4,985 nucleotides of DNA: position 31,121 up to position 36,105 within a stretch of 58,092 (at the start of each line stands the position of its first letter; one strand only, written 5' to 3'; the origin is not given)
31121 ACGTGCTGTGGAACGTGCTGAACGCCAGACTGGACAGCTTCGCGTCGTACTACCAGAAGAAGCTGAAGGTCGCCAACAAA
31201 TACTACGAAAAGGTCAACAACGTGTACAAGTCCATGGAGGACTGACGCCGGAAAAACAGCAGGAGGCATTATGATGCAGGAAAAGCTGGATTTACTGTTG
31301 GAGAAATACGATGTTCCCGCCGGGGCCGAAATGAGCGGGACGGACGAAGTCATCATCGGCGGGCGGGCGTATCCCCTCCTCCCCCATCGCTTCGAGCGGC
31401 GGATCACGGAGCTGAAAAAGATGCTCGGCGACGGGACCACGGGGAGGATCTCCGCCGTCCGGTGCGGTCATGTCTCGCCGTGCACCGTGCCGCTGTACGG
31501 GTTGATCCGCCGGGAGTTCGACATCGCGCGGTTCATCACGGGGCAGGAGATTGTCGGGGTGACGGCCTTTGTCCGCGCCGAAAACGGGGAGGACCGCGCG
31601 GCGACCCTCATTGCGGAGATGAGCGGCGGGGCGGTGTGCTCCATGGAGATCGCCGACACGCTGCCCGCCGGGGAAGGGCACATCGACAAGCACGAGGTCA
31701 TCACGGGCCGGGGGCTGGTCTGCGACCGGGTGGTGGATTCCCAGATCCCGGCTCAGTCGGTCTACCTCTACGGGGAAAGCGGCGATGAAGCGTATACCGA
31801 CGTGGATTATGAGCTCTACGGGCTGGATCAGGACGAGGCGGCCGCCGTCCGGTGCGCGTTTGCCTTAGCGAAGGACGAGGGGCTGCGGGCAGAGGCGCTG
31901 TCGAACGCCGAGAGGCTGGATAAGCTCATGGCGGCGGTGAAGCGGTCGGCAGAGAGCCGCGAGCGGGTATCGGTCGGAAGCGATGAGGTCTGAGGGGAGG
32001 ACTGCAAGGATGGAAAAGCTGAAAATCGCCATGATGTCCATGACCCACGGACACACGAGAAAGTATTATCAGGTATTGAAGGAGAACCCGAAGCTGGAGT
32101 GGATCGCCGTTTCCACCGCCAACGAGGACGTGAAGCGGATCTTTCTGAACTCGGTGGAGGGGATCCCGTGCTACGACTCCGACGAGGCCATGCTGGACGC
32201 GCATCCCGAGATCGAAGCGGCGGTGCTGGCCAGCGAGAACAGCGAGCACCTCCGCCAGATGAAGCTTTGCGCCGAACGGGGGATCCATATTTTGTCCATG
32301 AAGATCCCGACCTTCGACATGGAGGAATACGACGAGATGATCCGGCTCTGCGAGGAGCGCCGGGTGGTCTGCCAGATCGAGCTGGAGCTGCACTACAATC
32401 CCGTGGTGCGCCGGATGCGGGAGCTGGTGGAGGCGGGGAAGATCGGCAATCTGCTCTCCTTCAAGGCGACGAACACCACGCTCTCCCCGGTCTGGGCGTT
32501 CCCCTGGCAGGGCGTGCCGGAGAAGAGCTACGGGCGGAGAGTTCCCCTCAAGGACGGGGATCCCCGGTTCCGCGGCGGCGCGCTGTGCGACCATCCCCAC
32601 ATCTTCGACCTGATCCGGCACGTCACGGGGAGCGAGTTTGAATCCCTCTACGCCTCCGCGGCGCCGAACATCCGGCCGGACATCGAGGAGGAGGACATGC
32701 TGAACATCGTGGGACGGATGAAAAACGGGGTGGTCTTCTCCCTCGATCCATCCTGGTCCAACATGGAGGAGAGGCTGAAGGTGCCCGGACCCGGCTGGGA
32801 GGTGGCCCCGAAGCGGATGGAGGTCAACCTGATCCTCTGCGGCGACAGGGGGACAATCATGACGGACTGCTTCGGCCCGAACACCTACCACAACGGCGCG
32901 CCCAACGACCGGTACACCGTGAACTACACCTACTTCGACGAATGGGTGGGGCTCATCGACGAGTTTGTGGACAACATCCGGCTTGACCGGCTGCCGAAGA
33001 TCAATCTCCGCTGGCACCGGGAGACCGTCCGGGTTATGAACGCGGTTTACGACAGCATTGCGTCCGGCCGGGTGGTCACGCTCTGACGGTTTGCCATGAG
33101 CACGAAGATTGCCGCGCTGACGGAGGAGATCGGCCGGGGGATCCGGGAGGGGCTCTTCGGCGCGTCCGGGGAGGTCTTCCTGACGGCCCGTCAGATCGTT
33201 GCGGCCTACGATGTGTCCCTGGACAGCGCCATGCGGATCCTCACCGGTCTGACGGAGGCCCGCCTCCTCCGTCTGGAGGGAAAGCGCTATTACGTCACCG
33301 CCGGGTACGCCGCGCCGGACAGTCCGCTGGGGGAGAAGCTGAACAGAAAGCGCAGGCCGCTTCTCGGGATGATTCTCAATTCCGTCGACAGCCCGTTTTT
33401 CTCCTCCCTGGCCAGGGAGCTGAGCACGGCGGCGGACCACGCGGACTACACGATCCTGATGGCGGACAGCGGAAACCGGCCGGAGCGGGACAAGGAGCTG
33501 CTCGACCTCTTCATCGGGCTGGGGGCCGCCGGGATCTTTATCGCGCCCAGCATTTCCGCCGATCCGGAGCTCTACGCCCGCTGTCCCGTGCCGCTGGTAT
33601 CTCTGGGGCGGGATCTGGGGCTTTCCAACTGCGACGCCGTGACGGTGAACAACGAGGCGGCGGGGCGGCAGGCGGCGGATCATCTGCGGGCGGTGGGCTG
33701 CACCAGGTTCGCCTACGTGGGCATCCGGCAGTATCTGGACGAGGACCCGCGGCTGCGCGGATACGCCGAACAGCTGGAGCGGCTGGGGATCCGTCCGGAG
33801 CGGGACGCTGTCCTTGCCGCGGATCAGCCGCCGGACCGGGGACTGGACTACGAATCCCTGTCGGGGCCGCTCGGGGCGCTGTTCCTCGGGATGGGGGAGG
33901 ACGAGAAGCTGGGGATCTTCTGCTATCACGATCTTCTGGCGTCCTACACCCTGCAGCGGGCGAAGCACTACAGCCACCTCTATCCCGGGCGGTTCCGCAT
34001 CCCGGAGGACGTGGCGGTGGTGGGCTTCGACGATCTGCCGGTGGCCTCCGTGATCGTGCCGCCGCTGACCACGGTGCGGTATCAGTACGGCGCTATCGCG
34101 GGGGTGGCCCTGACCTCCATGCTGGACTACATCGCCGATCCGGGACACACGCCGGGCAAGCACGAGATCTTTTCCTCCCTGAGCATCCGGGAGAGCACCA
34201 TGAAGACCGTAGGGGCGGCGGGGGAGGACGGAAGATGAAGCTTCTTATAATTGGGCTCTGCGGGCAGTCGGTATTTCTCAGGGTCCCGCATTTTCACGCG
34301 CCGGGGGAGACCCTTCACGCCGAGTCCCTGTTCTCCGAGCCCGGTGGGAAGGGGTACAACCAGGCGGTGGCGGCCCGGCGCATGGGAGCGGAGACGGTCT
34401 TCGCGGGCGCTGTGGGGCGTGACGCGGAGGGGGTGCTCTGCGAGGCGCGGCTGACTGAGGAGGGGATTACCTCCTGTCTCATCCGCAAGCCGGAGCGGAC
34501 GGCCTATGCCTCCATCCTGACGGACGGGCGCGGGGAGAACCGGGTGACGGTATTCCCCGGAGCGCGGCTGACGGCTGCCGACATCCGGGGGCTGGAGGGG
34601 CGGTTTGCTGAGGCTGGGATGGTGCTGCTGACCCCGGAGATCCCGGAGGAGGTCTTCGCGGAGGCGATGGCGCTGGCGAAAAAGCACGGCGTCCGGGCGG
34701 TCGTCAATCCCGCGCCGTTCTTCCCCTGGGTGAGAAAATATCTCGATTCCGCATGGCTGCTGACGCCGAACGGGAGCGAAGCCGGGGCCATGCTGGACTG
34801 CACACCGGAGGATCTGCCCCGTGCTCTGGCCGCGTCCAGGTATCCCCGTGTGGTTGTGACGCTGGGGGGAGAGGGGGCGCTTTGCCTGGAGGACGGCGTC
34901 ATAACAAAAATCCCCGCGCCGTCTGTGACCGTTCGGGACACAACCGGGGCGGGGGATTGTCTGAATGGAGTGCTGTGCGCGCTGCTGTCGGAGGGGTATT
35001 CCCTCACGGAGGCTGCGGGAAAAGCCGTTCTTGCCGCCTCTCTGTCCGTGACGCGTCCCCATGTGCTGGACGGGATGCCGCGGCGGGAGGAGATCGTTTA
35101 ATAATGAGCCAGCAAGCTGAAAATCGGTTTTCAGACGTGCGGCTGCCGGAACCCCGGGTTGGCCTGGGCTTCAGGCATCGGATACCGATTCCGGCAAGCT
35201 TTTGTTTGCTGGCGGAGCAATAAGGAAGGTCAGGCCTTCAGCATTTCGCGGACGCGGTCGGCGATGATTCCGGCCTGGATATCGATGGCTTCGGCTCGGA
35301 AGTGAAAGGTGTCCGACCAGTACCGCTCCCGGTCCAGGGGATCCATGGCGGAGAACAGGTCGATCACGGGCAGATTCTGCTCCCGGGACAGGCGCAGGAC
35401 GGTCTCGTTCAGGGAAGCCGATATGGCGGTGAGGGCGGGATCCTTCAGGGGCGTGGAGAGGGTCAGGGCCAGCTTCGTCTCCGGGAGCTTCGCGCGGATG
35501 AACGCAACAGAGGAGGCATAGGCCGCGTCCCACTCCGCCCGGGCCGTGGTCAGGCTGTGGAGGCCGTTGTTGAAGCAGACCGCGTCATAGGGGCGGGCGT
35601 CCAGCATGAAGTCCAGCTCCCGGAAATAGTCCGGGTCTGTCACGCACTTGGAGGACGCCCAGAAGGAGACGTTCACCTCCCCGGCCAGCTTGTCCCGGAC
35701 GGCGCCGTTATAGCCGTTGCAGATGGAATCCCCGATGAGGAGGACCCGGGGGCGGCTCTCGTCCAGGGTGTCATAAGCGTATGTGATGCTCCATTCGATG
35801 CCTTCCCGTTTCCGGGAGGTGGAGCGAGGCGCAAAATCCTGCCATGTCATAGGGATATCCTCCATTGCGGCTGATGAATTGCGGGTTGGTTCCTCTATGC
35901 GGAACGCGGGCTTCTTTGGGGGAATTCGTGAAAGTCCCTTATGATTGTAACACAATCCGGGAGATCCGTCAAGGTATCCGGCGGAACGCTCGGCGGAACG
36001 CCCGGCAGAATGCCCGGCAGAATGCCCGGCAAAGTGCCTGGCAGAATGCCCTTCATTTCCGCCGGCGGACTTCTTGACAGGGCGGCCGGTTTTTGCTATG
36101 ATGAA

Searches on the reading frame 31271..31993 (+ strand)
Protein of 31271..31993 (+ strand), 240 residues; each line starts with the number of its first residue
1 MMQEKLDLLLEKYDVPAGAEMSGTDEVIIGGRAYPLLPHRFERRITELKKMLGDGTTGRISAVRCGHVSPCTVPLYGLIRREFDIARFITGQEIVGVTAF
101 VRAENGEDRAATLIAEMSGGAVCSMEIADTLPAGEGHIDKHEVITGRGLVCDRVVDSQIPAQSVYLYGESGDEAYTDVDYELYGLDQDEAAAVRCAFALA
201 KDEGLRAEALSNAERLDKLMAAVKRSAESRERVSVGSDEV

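Call 77: search_protein_families(library=pfam, proteins=[window:31271-31993:+], max_evalue=0.00001)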
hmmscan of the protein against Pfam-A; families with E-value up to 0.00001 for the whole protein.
window:31271-31993:+ (240 aa): 1 family
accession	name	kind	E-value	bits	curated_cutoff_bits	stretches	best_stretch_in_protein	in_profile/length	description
PF22725.1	GFO_IDH_MocA_C3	-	1.5e-06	28.7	27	0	82-135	53-110/124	GFO/IDH/MocA C-terminal domain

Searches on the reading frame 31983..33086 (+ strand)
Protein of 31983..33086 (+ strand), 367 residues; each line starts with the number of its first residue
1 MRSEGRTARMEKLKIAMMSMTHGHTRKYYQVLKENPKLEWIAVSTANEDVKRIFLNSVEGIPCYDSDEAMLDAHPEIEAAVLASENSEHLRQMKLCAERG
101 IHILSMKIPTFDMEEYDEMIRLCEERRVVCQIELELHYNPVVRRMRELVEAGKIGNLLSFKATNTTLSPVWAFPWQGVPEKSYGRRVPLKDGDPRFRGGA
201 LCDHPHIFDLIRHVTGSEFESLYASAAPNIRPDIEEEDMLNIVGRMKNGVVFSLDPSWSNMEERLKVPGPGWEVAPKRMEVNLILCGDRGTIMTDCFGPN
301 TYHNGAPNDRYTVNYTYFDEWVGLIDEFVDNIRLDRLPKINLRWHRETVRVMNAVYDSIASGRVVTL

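Call 77: search_protein_families(library=pfam, proteins=[window:31983-33086:+], max_evalue=0.00001)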
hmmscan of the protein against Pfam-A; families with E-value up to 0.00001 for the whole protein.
window:31983-33086:+ (367 aa): 3 families
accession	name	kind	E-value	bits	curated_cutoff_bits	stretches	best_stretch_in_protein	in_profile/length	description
PF22725.1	GFO_IDH_MocA_C3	-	9.6e-15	55.1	27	1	142-292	1-123/124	GFO/IDH/MocA C-terminal domain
PF02894.22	GFO_IDH_MocA_C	-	3.6e-10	40.5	22.9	1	146-367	1-218/218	Oxidoreductase family, C-terminal alpha/beta domain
PF01408.29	GFO_IDH_MocA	-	4.9e-09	37.4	24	1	26-132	13-118/120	Oxidoreductase family, NAD-binding Rossmann fold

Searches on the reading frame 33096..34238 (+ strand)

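Call 77: search_protein_families(library=pfam, proteins=[window:33096-34238:+], max_evalue=0.00001)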
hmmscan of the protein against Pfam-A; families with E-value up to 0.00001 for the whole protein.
window:33096-34238:+ (380 aa): 2 families
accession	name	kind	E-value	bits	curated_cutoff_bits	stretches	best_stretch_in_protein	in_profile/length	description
PF13377.12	Peripla_BP_3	-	1e-21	78.2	26.5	1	194-368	1-167/167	Periplasmic binding protein-like domain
PF00532.27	Peripla_BP_1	-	4.1e-06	26.9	22.2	0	90-342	4-256/281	Periplasmic binding proteins and sugar binding domain of LacI family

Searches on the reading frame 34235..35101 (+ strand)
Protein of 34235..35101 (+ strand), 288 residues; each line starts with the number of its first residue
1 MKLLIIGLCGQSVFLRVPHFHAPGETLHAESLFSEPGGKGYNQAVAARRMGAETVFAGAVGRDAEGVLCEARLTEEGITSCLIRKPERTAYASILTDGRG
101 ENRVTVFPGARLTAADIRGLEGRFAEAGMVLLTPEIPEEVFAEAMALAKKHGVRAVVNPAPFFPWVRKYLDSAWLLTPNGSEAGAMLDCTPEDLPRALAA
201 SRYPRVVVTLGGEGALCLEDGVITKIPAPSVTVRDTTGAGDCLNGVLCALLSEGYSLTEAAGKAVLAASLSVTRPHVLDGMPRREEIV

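Call 78: search_protein_families(library=pfam, proteins=[window:34235-35101:+], max_evalue=0.00001)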
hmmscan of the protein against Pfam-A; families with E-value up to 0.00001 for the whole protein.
window:34235-35101:+ (288 aa): 2 families
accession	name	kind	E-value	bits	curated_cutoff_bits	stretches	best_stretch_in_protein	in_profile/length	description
PF00294.29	PfkB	-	1.5e-47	162.9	25.8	1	3-281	4-299/302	pfkB family carbohydrate kinase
PF01256.23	Carb_kinase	-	5.3e-06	26.5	27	1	172-267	116-215/242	NAD(P)H-hydrate dehydratase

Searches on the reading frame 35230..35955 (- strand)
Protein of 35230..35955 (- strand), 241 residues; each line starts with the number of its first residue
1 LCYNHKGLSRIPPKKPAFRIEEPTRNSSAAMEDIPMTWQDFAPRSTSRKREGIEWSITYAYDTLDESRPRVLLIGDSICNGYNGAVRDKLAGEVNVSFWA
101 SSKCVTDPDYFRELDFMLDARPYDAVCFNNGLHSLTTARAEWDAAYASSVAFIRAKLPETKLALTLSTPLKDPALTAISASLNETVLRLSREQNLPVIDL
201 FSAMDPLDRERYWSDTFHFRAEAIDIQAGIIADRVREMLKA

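Call 78: search_protein_families(library=pfam, proteins=[window:35230-35955:-], max_evalue=0.00001)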
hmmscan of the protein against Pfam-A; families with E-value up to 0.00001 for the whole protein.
window:35230-35955:- (241 aa): 1 family
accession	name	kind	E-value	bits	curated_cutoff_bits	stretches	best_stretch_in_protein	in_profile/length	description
PF13472.12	Lipase_GDSL_2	-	6.5e-08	33.7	32.9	1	74-222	2-174/178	GDSL-like Lipase/Acylhydrolase family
